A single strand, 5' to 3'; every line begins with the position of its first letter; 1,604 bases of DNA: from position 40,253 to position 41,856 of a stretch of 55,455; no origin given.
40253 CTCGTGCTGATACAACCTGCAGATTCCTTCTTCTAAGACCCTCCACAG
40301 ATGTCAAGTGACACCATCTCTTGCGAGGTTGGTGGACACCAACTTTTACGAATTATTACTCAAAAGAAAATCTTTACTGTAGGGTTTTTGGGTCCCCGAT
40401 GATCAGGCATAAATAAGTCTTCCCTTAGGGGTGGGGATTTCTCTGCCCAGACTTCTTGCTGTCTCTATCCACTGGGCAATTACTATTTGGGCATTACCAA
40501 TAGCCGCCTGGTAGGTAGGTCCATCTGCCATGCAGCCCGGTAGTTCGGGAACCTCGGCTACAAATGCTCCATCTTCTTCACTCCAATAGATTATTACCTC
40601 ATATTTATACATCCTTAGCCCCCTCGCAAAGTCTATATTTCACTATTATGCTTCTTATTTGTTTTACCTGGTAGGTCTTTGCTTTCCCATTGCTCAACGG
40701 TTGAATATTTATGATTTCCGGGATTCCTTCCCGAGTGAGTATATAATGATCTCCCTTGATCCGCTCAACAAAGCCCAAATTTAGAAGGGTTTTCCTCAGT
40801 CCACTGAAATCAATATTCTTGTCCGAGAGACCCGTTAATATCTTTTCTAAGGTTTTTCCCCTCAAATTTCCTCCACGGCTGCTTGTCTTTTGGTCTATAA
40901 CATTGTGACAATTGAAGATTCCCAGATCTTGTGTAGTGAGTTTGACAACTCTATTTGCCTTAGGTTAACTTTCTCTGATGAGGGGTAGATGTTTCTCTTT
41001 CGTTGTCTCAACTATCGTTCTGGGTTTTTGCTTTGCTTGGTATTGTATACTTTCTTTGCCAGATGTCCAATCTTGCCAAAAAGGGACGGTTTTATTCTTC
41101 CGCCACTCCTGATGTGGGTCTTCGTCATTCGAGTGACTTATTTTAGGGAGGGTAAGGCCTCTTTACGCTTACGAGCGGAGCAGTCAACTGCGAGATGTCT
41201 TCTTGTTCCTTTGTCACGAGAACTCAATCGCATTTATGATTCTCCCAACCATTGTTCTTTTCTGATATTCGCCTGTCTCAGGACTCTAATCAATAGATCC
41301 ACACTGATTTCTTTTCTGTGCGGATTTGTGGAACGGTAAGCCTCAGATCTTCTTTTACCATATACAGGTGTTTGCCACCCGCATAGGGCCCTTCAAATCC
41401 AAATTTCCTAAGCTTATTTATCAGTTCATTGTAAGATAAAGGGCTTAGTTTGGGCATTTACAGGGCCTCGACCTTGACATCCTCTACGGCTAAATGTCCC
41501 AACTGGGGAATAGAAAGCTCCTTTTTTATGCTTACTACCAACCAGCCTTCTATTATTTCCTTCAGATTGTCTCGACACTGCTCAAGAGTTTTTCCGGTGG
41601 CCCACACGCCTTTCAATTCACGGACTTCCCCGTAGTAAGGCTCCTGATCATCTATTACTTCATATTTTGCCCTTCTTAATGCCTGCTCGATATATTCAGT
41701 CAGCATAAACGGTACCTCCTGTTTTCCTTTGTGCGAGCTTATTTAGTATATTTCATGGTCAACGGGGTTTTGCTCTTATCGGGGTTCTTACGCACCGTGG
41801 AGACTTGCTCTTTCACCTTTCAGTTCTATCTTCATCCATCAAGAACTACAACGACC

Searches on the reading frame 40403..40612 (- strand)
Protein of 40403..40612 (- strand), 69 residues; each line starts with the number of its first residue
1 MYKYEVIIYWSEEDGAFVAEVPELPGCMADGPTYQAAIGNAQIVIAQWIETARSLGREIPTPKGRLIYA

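Call 9: search_protein_families(library=pfam, proteins=[window:40403-40612:-], max_evalue=0.01)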
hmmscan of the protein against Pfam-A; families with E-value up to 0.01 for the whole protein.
window:40403-40612:- (69 aa): 2 families
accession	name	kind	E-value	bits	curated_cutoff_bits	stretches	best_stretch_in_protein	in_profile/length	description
PF15919.11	HicB_lk_antitox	-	1.4e-08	35.4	27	1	4-63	1-59/123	HicB_like antitoxin of bacterial toxin-antitoxin system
PF21748.3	UPF0150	-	3.3e-07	30.6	27.3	1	12-60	16-64/64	UPF0150-like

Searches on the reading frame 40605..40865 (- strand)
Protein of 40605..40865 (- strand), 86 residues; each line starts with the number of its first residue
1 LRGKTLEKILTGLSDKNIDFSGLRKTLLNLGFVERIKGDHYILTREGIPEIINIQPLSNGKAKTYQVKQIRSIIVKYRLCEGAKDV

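Call 9: search_protein_families(library=pfam, proteins=[window:40605-40865:-], max_evalue=0.01)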
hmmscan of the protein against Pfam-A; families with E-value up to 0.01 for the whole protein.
window:40605-40865:- (86 aa): 1 family
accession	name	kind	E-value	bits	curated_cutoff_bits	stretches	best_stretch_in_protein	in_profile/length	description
PF07927.17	HicA_toxin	-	7e-06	26.5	27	1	23-70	4-52/58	HicA toxin of bacterial toxin-antitoxin,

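Call 31: find_homologous_proteins(query=window:40605-40865:-, max_evalue=0.00001)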
Query window:40605-40865:- (86 aa): 589 proteins with E <= 0.00001 among 589 candidates; the best 120 are listed.
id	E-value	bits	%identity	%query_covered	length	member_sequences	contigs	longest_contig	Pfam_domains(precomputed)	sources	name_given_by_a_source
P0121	1.2e-48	180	100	100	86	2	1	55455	PF07927.18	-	-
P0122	1.7e-47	176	99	100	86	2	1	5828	PF07927.18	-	-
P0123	4.8e-35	136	77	100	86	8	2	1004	PF07927.18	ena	-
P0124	6.5e-35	136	78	97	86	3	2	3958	PF07927.18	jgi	-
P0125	7.7e-30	120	70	100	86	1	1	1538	-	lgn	-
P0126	2.3e-29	118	69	97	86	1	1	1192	PF07927.18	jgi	jgi:predicted RNA binding protein YcfA (HicA-like mRNA interferase family)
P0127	4.4e-29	117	66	97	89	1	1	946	-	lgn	-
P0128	5.9e-29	117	70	94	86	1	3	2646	-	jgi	-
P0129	1.4e-28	116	70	100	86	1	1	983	PF07927.18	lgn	-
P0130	2.8e-28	115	66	100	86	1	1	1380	PF07927.18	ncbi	-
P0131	3.1e-28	115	69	94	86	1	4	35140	-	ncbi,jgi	-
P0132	4.6e-28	114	67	94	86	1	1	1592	-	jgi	jgi:hypothetical protein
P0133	5.2e-28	114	69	100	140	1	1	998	PF02348.26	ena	-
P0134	6.2e-28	114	69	94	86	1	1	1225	-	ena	-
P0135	7.2e-28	113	70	94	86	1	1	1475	-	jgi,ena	-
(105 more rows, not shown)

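Call 32: find_encoding_contigs(protein=P0122, flank=3000, max_places=6)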
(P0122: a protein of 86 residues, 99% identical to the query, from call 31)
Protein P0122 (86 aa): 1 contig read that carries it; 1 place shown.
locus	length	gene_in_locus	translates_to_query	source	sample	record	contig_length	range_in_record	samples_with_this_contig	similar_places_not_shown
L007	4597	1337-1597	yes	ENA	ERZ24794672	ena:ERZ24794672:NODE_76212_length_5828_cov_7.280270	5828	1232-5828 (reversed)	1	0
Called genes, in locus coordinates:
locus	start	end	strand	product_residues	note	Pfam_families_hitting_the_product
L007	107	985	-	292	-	PF13385:Laminin_G_3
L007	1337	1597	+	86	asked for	PF07927:HicA_toxin (weak)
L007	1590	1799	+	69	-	PF21748:UPF0150 (weak), PF15919:HicB_lk_antitox (weak)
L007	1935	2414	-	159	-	PF20797:HepT-like_2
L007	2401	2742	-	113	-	PF01909:NTP_transf_2 (weak), PF18765:Polbeta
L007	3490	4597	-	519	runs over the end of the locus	PF02661:Fic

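Call 33: find_encoding_contigs(protein=P0124, flank=2000, max_places=4)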
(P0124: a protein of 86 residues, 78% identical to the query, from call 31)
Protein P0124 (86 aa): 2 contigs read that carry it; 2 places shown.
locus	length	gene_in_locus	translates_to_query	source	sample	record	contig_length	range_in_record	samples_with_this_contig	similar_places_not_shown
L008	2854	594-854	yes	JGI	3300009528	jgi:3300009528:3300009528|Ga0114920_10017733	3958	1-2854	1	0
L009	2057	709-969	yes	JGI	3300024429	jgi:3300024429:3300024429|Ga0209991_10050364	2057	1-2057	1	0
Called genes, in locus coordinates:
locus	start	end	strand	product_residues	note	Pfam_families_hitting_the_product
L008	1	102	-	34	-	?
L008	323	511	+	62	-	-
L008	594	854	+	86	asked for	PF07927:HicA_toxin (weak)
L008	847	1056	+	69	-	PF21748:UPF0150, PF15919:HicB_lk_antitox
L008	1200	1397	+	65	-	-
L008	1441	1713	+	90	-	-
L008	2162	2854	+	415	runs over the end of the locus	PF20972:MASE9 (weak), PF13487:HD_5, PF01966:HD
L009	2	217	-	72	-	?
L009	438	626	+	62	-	-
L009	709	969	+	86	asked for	PF07927:HicA_toxin (weak)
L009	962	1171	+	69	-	PF21748:UPF0150, PF15919:HicB_lk_antitox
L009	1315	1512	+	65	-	-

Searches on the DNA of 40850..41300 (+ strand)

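Call 45: search_rna_families(source=window, start=40850, end=41300, threshold=evalue, max_evalue=1)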
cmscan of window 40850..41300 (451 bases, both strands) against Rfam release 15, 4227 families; matches with E-value up to 1: 0.
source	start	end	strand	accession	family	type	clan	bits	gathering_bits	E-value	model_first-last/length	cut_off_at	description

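Call 46: search_dna_similar(query=window:40880-41180:+, collection=plasmids, mode=distant, max_evalue=0.001)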
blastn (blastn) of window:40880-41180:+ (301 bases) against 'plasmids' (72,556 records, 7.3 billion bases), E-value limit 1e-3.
No match.

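Call 47: search_dna_similar(query=window:40880-41180:+, collection=phages, mode=distant, max_evalue=0.001)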
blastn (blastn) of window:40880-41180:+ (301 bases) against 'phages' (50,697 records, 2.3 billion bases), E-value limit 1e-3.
No match.

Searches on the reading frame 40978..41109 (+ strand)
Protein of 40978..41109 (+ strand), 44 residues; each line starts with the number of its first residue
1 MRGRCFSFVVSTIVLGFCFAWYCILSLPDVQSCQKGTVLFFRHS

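Call 56: find_homologous_proteins(query=window:40978-41109:+, max_evalue=0.001)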
Query window:40978-41109:+: no candidate shares three 5-residue words with the query. No homologue found.

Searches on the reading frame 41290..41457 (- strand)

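Call 9: search_protein_families(library=pfam, proteins=[window:41290-41457:-], max_evalue=0.01)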
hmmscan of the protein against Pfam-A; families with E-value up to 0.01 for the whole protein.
window:41290-41457:- (55 aa): 1 family
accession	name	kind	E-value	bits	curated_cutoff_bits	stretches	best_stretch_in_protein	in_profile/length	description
PF07927.17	HicA_toxin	-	0.00039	20.9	27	1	10-43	2-37/58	HicA toxin of bacterial toxin-antitoxin,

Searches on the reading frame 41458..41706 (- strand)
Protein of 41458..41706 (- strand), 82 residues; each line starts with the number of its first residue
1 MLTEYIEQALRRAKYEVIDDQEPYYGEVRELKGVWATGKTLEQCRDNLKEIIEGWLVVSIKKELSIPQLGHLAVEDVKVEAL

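Call 9: search_protein_families(library=pfam, proteins=[window:41458-41706:-], max_evalue=0.01)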
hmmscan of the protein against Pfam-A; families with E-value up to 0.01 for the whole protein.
window:41458-41706:- (82 aa): 2 families
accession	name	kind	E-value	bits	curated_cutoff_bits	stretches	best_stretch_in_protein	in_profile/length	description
PF21748.3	UPF0150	-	4.2e-30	103.9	27.3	1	4-67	1-64/64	UPF0150-like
PF15919.11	HicB_lk_antitox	-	0.00093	19.8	27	1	19-73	8-62/123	HicB_like antitoxin of bacterial toxin-antitoxin system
